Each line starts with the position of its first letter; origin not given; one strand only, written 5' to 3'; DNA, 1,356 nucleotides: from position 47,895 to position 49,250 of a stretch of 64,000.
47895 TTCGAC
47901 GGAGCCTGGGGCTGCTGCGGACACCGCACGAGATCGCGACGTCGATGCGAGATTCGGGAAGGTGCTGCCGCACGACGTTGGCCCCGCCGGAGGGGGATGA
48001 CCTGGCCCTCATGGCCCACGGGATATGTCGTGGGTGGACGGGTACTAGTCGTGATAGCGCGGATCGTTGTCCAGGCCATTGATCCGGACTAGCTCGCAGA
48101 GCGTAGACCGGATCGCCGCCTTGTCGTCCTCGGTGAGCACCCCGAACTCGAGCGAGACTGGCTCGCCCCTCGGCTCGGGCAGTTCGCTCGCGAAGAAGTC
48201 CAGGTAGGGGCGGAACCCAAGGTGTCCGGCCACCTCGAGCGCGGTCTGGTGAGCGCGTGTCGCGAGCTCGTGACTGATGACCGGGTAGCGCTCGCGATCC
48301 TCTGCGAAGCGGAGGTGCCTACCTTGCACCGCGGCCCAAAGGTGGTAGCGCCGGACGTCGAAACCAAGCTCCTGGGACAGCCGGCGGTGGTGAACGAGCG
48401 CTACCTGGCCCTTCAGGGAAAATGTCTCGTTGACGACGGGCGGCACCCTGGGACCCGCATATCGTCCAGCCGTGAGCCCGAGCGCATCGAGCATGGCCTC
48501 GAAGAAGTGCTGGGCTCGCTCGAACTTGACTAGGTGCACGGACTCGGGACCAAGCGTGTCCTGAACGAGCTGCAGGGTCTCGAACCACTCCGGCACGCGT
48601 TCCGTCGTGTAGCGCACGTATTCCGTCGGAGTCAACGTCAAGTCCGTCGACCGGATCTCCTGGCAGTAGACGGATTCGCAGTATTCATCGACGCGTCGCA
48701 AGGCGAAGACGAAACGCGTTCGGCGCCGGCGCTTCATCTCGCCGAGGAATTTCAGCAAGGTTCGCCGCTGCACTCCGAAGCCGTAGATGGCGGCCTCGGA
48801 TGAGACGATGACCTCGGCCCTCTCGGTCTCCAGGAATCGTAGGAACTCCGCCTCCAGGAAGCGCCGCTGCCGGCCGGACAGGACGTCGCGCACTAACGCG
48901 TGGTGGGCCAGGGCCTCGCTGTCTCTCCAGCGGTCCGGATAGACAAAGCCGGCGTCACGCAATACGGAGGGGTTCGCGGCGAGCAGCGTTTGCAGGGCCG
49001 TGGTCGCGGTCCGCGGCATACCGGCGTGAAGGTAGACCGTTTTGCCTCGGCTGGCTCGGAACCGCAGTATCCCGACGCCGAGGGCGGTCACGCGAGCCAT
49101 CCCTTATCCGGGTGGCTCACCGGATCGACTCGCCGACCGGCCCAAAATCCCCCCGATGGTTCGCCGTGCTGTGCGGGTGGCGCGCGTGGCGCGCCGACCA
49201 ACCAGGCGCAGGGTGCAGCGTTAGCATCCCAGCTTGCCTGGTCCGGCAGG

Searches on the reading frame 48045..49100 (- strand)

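Call 66: search_protein_families(library=pfam, proteins=[window:48045-49100:-], max_evalue=0.00001)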
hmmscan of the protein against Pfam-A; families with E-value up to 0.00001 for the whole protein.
window:48045-49100:- (351 aa): 0 families

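Call 72: search_protein_families(library=pfam, proteins=[window:48045-49100:-], max_evalue=0.01)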
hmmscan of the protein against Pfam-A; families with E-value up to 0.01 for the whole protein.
window:48045-49100:- (351 aa): 1 family
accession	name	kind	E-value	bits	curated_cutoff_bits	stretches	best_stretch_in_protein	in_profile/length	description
PF13469.12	Sulfotransfer_3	-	0.00029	21.6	27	1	27-194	6-193/216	Sulfotransferase family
